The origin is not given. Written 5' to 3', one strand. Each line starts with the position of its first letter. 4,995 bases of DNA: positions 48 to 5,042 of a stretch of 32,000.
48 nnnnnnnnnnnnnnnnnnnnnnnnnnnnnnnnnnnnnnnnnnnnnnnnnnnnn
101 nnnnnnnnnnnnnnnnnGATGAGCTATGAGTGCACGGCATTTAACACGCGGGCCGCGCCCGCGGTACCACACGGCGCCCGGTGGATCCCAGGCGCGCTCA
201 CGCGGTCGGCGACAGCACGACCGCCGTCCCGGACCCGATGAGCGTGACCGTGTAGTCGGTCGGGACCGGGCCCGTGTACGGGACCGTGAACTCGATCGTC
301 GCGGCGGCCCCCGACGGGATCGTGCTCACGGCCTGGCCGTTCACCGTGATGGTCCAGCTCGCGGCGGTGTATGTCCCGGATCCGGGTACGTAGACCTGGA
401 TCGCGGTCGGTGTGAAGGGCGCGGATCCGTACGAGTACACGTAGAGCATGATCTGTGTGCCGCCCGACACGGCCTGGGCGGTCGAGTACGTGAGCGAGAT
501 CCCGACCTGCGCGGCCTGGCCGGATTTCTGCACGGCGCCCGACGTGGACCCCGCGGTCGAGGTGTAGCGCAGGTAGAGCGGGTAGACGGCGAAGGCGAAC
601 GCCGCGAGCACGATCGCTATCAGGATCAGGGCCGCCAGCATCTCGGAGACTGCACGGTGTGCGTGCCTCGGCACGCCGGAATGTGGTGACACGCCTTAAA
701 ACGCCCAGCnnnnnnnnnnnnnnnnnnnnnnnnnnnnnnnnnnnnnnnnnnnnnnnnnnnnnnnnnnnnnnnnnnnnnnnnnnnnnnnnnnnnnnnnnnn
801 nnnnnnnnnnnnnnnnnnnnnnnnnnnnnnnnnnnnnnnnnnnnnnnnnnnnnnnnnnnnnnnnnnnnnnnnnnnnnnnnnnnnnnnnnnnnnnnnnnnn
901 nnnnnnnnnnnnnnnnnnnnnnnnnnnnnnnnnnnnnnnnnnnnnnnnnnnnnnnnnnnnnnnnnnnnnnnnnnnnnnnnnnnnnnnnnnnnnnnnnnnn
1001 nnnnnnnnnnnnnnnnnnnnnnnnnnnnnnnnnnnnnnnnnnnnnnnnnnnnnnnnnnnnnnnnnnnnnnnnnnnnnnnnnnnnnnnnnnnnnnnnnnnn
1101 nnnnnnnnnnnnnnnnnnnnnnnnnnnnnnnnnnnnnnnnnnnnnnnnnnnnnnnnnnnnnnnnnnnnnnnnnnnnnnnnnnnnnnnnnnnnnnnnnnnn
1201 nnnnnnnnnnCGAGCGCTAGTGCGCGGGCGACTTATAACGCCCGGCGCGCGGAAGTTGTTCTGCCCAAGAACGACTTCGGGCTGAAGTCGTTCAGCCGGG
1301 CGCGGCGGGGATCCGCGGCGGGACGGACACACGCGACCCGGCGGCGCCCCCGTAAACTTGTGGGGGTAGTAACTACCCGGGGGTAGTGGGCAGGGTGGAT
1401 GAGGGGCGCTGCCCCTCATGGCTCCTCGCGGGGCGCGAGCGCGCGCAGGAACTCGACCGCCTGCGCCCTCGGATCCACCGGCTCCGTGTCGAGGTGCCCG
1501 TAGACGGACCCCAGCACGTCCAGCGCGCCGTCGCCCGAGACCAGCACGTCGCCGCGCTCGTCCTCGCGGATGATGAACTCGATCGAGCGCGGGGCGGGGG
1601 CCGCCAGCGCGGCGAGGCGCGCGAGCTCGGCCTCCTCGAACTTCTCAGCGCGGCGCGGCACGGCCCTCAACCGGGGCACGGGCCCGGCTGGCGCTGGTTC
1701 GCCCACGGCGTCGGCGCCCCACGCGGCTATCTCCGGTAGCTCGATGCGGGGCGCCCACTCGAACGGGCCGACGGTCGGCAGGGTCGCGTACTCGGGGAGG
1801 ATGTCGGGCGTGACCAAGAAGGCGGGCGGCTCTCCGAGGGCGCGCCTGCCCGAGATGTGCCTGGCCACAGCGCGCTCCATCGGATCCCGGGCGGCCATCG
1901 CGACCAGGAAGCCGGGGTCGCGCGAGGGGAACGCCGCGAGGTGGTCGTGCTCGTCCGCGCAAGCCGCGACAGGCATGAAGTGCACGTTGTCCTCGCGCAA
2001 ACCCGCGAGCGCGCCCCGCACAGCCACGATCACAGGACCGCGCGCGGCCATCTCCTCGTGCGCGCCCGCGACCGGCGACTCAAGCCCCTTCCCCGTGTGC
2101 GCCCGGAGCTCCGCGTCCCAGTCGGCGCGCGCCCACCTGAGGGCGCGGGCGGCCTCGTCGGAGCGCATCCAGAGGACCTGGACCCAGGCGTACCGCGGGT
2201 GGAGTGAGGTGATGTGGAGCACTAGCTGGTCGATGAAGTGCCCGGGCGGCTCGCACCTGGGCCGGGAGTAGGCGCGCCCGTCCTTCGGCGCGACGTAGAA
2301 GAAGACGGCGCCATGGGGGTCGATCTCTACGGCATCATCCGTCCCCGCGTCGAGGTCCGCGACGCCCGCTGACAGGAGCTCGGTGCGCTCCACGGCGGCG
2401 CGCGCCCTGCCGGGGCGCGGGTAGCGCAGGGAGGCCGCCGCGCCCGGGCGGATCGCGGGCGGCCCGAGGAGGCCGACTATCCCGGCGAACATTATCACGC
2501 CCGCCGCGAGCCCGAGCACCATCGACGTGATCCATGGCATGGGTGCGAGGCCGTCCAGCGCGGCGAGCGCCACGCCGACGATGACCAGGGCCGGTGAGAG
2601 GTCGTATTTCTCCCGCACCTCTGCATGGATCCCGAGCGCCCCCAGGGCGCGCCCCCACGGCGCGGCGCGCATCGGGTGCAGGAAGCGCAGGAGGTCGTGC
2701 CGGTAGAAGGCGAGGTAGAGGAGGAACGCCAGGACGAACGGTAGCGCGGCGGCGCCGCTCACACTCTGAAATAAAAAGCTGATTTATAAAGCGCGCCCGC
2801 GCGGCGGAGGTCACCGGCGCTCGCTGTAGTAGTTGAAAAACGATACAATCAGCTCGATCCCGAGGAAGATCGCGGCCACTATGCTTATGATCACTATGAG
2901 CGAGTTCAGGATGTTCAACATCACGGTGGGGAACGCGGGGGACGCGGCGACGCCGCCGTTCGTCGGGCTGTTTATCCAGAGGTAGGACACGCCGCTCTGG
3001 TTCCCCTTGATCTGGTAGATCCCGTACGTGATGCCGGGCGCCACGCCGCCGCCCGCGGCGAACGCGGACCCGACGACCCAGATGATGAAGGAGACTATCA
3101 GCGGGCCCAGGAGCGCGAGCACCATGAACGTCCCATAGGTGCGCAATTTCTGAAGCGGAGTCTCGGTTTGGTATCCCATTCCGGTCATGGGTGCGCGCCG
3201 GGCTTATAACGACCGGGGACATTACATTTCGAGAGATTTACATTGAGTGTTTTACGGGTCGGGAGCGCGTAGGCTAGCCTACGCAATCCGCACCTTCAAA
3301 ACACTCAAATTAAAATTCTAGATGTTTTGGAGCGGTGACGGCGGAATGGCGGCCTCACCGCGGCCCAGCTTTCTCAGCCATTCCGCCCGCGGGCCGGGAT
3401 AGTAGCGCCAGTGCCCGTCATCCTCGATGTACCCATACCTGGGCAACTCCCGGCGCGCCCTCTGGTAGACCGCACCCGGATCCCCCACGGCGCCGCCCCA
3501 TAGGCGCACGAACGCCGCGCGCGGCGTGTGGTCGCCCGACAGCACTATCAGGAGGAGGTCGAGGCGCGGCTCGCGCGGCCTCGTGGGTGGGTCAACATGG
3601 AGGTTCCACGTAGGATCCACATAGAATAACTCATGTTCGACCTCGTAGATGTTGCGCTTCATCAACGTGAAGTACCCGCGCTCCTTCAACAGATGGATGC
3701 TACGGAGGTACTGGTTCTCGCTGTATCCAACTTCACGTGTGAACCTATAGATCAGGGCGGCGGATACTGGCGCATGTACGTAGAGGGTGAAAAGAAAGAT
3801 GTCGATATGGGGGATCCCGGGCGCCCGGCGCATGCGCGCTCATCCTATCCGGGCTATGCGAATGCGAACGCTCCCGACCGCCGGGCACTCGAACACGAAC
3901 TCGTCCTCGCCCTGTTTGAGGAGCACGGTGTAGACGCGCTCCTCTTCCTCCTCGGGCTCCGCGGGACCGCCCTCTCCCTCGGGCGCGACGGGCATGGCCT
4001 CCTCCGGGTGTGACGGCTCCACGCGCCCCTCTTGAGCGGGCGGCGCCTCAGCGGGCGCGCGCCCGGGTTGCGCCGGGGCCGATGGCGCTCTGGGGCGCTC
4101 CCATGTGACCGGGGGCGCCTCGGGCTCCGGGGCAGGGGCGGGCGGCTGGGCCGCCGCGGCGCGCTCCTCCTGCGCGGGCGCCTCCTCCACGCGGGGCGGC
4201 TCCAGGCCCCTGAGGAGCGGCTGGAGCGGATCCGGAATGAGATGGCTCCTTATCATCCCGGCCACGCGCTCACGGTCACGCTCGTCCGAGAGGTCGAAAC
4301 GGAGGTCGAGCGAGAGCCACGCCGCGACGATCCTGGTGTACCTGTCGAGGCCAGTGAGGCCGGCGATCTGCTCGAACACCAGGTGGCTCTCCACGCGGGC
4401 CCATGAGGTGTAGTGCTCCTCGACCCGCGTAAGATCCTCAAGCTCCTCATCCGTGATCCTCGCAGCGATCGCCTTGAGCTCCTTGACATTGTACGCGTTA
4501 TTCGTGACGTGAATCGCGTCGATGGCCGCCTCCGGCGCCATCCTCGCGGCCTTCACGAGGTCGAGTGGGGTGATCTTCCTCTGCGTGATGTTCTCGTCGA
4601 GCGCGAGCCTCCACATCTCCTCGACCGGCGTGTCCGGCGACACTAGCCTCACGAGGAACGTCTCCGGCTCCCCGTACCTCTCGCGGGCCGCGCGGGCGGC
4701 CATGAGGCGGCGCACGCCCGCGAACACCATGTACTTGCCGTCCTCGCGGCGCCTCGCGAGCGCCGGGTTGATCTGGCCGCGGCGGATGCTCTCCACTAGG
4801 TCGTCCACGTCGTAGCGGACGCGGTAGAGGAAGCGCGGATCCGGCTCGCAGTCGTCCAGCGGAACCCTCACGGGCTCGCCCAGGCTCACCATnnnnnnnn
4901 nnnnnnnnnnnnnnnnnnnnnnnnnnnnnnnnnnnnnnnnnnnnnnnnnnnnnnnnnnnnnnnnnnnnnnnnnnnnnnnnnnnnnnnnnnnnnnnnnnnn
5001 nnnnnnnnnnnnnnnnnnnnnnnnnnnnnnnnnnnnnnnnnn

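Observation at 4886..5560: Element-encoded TFB (TFIIB) core homologue without a zinc ribbon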

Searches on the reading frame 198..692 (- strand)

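Call 76: search_protein_families(library=ncbifam, proteins=[window:198-692:-], max_evalue=0.1)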
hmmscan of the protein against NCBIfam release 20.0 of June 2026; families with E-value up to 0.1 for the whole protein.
window:198-692:- (164 aa): 4 families
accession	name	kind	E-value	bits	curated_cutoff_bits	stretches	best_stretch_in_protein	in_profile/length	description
NF046074.1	UpsB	equivalog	0.0013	18.8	70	1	14-97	2-79/126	pilin subunit UpsB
NF058592.1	GxPGS_dom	subfamily_domain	0.0028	17.7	45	1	108-151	22-65/65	PGS family Ig-like domain-containing protein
NF003465.0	PRK05089.1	equivalog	0.0067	16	162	1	11-60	7-56/189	cytochrome c oxidase assembly protein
TIGR02537.2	arch_flag_Nterm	domain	0.038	13.5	20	1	12-31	2-21/33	archaellin/type IV pilin N-terminal domain-containing protein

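Call 90: search_protein_families(library=pfam, proteins=[window:198-692:-], max_evalue=0.01)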
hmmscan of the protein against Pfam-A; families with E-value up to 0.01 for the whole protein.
window:198-692:- (164 aa): 1 family
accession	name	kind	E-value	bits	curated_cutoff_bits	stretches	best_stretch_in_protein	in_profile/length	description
PF01917.21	Arch_flagellin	-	0.00047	21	29.5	1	19-142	6-140/162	Archaebacterial flagellin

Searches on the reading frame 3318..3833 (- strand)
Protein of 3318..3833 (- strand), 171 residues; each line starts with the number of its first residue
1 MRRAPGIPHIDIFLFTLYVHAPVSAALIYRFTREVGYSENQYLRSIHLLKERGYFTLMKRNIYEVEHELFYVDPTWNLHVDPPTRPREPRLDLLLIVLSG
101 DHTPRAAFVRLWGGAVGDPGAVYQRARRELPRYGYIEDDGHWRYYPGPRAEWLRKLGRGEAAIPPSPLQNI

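Call 3: search_protein_families(library=pfam, proteins=[window:3318-3833:-], max_evalue=1)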
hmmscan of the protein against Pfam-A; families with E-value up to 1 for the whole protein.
window:3318-3833:- (171 aa): 1 family
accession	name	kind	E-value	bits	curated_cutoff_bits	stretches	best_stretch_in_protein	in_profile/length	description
PF13730.12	HTH_36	-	0.069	13.4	25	0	31-54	31-54/55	Helix-turn-helix domain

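Call 4: search_protein_families(library=phrogs, proteins=[window:3318-3833:-], max_evalue=1)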
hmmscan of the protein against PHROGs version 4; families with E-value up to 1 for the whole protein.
window:3318-3833:- (171 aa): 1 family
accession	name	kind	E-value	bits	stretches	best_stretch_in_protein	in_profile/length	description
phrog_26228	-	unknown function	0.056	14.5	1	34-75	46-87/111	-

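Call 76: search_protein_families(library=ncbifam, proteins=[window:3318-3833:-], max_evalue=0.1)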
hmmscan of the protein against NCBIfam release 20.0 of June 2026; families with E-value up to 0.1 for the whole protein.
window:3318-3833:- (171 aa): 0 families

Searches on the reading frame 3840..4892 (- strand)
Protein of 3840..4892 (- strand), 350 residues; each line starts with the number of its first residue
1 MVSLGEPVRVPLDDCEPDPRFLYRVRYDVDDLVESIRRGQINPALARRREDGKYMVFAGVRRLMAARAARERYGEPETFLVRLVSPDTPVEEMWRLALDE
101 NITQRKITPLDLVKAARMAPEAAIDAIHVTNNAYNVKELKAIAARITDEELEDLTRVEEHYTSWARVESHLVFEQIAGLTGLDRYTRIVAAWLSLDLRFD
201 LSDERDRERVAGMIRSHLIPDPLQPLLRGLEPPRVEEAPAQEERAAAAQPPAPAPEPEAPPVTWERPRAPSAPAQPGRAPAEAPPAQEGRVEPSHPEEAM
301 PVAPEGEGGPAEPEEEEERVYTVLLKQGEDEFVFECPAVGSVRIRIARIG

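Call 3: search_protein_families(library=pfam, proteins=[window:3840-4892:-], max_evalue=1)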
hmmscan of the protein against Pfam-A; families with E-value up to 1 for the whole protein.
window:3840-4892:- (350 aa): 1 family
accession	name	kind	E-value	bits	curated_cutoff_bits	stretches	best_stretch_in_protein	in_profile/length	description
PF02195.25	ParB_N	-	0.00054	20.4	26.3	1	27-70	25-69/95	ParB N-terminal domain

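Call 4: search_protein_families(library=phrogs, proteins=[window:3840-4892:-], max_evalue=1)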
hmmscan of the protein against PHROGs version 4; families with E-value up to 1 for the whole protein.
window:3840-4892:- (350 aa): 7 families
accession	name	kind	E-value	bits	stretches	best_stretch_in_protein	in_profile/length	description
phrog_4715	-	DNA, RNA and nucleotide metabolism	2.8e-16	60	1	10-124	150-260/630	ParB-like partition protein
phrog_1033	-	DNA, RNA and nucleotide metabolism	3.1e-06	28.2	1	9-117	35-146/334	ParB-like partition protein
phrog_6218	-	DNA, RNA and nucleotide metabolism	3.8e-05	24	1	28-115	26-110/506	ParB-like partition protein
phrog_8071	-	DNA, RNA and nucleotide metabolism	0.0022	18.3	1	8-67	8-65/389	ParB-like partition protein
phrog_3264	-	DNA, RNA and nucleotide metabolism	0.0025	18.5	1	31-112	74-149/337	ParB-like partition protein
phrog_1146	-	DNA, RNA and nucleotide metabolism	0.0045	17.2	1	29-70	95-135/342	ParB-like partition protein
phrog_27290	-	unknown function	0.018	14.8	1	12-94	35-117/517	-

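Call 64: find_related_loci(query=A6, collection=genome_contigs, flank=6000)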
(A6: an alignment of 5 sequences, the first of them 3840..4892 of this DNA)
Query A6 (350 aa) in genome_contigs; peptide patterns used: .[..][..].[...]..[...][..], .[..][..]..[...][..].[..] (x = any residue, [..] = any of these).
70 stretches matched a pattern; 1 encode a relative of the query (tblastn E <= 1e-3); 1 distinct loci.
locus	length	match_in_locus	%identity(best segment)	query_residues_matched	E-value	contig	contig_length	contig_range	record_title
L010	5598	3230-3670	35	10-159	1e-24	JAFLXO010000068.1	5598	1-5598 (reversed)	MAG: Nitrososphaerota archaeon isolate FK4_bin.88 NODE_68_length_5598_cov_13.919580, whole genome shotgun sequence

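Call 76: search_protein_families(library=ncbifam, proteins=[window:3840-4892:-], max_evalue=0.1)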
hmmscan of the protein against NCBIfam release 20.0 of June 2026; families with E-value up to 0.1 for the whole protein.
window:3840-4892:- (350 aa): 4 families
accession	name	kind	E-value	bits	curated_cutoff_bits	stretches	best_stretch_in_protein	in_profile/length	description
TIGR00180.1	parB_part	domain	6.6e-08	32.5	58.45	1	10-114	8-110/186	ParB/RepB/Spo0J family partition protein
TIGR03734.1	PRTRC_parB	hypoth_equivalog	2.1e-05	23.3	278.6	1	23-117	11-103/555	PRTRC system ParB family protein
TIGR03454.1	partition_RepB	equivalog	0.00038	19.9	201.5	1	26-68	85-130/325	plasmid partitioning protein RepB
TIGR04285.1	nucleoid_noc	exception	0.0032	16.9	315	1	27-108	24-98/255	nucleoid occlusion protein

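Call 81: find_related_loci(query=A6, collection=metagenome_contigs, flank=4000)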
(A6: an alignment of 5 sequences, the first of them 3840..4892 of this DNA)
Query A6 (350 aa) in metagenome_contigs; peptide patterns used: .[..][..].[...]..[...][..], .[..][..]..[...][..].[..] (x = any residue, [..] = any of these).
118 stretches matched a pattern; 12 encode a relative of the query (tblastn E <= 1e-3); 12 distinct loci.
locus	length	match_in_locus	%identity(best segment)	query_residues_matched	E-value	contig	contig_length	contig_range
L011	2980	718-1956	36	10-350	6e-45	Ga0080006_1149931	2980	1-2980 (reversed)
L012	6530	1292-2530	37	10-350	2e-44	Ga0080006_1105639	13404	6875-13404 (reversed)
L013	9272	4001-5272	35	1-350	2e-42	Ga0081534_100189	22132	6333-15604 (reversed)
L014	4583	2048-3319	35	1-350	1e-42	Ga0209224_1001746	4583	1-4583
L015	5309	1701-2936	37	10-350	3e-42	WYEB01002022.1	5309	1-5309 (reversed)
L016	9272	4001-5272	34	1-350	1e-41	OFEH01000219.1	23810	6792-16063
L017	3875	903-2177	34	10-350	4e-40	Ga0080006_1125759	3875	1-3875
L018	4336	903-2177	33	10-350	2e-39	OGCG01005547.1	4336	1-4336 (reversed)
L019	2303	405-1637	33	10-350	9e-39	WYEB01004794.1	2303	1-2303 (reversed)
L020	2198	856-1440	41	2-194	6e-38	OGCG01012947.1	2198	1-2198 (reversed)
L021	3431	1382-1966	41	2-194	9e-38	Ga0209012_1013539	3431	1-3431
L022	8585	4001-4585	41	2-194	1e-37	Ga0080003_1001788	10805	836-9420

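Call 90: search_protein_families(library=pfam, proteins=[L010:4577-5578:-], max_evalue=0.01)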
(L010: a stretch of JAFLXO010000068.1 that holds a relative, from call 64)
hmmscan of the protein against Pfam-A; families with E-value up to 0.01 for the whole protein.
L010:4577-5578:- (333 aa): 0 families
